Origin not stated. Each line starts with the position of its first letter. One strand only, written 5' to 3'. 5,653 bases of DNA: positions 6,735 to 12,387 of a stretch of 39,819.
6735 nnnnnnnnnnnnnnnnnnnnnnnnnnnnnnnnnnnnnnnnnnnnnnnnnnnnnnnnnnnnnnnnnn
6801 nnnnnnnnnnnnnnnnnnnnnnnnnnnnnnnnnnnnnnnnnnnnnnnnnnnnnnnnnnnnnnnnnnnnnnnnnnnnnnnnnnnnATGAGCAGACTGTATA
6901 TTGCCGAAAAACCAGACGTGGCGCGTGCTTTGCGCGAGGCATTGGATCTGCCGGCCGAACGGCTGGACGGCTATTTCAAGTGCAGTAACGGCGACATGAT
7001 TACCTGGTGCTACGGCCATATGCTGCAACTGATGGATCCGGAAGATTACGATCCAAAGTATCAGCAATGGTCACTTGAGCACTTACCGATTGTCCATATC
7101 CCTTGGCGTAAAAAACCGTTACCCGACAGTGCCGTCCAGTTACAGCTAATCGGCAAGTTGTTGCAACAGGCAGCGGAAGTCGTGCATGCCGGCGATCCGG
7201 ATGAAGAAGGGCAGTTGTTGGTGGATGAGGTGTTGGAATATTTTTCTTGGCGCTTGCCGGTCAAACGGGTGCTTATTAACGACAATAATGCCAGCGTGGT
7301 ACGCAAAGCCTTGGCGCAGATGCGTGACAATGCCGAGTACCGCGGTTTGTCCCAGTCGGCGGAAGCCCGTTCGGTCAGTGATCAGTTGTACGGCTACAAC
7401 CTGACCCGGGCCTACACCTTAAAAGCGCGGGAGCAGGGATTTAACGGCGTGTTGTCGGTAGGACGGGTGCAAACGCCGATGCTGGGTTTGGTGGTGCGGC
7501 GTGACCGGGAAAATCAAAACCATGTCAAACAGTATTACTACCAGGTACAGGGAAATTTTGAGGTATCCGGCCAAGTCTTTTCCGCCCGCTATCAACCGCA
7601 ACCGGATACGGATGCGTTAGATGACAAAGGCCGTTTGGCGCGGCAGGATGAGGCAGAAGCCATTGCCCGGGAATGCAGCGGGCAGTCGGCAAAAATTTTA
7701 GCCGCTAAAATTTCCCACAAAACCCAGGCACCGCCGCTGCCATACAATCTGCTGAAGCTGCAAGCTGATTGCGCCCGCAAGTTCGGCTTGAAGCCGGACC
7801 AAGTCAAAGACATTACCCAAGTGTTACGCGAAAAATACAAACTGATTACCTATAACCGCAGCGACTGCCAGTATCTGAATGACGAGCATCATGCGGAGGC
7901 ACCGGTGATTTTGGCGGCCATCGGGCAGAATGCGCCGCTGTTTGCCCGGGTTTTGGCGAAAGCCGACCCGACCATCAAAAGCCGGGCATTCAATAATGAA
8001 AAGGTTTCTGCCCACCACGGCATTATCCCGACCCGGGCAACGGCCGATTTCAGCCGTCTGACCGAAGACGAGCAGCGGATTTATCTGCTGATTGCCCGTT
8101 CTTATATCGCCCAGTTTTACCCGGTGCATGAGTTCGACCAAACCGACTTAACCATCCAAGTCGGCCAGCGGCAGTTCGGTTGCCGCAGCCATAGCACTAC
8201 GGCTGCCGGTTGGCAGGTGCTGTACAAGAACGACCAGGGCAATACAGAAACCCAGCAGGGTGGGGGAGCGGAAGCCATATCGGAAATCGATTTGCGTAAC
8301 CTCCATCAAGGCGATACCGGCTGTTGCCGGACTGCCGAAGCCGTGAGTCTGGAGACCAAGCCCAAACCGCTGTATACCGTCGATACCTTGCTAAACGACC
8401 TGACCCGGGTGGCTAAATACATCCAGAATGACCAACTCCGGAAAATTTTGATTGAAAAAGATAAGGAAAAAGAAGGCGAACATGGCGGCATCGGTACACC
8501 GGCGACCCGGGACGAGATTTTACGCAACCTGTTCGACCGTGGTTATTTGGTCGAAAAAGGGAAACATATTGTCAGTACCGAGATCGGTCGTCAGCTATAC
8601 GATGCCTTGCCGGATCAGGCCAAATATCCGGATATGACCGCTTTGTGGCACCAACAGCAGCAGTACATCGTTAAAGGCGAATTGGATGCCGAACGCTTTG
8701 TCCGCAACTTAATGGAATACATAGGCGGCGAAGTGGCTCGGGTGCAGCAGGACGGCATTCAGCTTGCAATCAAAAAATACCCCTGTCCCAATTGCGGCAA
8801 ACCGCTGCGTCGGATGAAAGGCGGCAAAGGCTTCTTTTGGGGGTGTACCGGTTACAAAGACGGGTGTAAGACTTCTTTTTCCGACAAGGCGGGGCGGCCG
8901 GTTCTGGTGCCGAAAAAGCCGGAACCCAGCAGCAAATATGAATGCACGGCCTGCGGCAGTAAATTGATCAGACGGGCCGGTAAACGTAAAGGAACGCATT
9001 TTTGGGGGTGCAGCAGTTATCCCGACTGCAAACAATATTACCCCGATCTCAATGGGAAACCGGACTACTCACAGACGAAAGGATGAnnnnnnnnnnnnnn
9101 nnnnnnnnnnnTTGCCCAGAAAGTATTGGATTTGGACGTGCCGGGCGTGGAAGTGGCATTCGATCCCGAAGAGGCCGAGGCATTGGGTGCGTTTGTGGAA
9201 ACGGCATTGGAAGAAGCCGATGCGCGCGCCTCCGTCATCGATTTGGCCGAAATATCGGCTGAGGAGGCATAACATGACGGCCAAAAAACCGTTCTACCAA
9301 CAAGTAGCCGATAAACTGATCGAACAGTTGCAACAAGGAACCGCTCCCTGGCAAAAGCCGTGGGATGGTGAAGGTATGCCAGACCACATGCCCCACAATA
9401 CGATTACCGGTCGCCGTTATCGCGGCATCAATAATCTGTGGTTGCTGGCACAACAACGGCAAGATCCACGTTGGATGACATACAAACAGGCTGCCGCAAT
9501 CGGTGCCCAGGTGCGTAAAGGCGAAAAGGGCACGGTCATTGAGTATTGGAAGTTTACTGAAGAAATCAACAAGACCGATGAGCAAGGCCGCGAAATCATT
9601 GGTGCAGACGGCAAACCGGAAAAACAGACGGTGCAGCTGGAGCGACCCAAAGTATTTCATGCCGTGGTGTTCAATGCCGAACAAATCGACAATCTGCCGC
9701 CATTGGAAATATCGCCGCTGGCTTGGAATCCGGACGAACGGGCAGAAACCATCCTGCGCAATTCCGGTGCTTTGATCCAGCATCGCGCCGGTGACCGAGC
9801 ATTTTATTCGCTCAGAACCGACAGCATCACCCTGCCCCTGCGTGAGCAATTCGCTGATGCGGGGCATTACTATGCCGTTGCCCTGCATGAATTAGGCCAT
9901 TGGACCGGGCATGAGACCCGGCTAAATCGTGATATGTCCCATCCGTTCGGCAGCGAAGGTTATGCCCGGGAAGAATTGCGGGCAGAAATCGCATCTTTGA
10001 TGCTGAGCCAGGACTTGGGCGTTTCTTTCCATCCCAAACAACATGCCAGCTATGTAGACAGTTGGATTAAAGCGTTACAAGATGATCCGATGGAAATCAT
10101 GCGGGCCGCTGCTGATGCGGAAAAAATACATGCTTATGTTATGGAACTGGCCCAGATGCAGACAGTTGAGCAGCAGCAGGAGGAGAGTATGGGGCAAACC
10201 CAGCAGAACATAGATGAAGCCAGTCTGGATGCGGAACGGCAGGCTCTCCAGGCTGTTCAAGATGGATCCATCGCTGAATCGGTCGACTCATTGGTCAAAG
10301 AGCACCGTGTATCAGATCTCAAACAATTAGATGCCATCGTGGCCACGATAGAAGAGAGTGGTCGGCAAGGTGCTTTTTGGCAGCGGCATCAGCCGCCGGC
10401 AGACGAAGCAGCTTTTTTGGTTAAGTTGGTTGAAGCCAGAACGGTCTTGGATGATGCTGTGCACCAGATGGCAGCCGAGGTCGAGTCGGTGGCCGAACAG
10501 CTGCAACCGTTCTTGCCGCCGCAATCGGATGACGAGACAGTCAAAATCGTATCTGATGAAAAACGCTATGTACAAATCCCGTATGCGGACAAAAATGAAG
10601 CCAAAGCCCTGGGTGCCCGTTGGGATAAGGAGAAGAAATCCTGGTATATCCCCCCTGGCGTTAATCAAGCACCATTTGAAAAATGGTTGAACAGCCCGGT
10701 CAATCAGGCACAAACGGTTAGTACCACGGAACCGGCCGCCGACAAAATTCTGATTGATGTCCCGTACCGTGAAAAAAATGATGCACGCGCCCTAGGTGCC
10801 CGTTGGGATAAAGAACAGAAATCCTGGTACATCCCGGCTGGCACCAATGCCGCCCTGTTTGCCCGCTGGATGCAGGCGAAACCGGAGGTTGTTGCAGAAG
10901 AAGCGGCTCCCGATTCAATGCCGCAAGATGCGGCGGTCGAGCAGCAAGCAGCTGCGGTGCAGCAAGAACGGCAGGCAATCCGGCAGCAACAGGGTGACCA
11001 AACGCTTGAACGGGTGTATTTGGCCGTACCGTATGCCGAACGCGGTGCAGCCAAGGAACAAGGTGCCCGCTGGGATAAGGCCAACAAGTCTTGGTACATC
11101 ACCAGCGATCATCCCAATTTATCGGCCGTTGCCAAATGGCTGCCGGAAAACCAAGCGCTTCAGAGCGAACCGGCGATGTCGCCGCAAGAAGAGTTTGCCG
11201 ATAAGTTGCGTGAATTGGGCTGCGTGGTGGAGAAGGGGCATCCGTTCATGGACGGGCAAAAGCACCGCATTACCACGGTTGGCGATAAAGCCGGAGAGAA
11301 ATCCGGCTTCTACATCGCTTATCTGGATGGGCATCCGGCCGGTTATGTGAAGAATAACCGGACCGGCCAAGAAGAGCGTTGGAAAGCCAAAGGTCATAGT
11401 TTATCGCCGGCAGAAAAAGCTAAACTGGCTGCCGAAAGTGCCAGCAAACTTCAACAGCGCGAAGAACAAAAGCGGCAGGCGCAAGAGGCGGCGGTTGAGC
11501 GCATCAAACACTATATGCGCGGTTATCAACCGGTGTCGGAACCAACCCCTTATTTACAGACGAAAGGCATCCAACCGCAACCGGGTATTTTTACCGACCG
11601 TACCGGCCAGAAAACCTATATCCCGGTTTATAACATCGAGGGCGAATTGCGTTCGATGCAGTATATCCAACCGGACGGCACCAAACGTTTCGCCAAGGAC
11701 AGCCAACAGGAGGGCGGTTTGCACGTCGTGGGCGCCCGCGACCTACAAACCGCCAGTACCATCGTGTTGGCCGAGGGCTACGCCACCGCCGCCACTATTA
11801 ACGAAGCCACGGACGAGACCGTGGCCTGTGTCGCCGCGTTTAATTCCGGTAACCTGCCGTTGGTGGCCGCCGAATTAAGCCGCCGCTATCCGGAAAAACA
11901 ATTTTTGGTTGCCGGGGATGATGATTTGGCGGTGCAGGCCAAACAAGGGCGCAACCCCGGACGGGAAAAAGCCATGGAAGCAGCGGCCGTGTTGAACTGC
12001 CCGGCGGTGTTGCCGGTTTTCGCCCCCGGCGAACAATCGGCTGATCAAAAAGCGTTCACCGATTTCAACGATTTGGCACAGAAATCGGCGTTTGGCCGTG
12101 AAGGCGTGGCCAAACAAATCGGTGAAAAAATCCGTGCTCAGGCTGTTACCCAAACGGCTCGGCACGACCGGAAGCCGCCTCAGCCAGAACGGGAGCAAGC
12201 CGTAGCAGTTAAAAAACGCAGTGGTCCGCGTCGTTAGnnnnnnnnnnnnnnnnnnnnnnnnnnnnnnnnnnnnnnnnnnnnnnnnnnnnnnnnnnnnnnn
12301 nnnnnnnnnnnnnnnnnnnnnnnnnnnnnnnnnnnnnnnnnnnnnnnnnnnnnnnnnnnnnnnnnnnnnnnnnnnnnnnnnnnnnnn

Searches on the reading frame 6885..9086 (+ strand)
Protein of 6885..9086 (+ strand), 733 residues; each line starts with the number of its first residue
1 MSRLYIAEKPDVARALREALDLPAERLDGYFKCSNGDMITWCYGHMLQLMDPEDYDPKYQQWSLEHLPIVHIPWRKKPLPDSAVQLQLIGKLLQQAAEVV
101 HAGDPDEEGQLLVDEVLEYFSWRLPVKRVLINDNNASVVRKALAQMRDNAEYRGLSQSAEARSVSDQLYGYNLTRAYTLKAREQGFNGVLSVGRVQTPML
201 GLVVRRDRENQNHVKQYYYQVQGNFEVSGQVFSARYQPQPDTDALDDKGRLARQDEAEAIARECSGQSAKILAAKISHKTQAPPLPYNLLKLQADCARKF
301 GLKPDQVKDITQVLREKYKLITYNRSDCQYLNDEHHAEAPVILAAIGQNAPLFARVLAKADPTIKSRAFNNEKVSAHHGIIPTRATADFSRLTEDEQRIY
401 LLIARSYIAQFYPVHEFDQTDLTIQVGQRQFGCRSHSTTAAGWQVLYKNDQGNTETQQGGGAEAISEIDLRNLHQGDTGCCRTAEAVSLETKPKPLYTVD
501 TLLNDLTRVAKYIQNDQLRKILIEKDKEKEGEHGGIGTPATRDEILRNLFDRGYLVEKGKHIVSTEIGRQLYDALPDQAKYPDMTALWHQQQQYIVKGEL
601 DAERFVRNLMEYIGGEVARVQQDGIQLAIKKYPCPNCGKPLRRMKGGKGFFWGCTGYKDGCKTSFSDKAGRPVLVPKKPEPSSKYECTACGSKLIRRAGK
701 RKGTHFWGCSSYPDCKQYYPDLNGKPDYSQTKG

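Call 11: search_protein_families(library=pfam, proteins=[window:6885-9086:+])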
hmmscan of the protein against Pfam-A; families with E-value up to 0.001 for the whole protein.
window:6885-9086:+ (733 aa): 4 families
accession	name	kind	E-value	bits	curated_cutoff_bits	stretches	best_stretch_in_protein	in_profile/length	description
PF01131.25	Topoisom_bac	-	7.9e-95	318.7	35.1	1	152-606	3-410/411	DNA topoisomerase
PF01396.24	Zn_ribbon_Top1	-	3.2e-12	46.5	32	1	686-721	3-36/39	Topoisomerase DNA binding C4 zinc finger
PF01751.28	Toprim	-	2.5e-11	44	23.1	1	4-121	2-81/96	Toprim domain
PF25164.1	CoiA_N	-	0.00021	21.2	26.3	0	683-706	16-39/50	Competence protein CoiA, N-terminal domain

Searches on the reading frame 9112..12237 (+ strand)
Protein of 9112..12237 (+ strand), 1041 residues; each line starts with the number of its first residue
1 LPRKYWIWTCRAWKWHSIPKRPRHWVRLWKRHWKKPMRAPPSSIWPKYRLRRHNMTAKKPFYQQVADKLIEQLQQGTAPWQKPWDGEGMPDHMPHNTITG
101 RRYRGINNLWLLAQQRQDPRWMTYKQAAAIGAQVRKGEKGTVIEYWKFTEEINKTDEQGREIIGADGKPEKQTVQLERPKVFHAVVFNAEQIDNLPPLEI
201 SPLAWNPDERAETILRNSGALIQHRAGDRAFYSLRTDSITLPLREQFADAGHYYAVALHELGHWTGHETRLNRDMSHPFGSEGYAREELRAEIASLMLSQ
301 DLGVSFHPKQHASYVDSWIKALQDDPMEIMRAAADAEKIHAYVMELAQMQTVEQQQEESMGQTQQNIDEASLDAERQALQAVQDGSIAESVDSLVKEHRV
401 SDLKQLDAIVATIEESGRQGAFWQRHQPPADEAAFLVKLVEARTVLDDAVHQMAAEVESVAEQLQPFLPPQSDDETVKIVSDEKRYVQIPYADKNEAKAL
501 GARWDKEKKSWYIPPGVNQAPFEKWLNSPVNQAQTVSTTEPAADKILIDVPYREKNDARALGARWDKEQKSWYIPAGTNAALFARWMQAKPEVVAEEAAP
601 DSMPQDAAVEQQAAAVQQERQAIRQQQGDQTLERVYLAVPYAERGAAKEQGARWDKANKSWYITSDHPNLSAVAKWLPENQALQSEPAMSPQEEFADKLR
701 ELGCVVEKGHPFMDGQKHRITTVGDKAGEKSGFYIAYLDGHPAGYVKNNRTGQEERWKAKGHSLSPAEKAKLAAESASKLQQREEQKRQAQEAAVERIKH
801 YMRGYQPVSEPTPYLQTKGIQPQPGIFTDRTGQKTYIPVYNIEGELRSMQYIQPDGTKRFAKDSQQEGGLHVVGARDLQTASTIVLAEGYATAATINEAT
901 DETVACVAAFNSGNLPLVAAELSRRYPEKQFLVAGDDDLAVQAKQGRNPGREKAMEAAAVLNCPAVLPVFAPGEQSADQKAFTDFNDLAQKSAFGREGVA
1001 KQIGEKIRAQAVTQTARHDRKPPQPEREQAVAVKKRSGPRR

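Call 11: search_protein_families(library=pfam, proteins=[window:9112-12237:+])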
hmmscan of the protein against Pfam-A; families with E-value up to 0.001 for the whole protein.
window:9112-12237:+ (1041 aa): 4 families
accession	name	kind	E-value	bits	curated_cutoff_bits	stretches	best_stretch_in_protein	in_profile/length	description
PF18974.5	DUF5710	-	1.8e-54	181.6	26.5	3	485-526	2-43/44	Domain of unknown function (DUF5710)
PF18818.7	MPTase-PolyVal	-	2e-46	157.6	27.5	1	209-334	1-125/126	Zincin-like metallopeptidase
PF08401.16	ArdcN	-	1.9e-34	119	22.6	1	61-180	3-116/123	N-terminal domain of anti-restriction factor ArdC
PF13362.12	Toprim_3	-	3.1e-06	28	27.2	1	884-991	2-91/95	Toprim domain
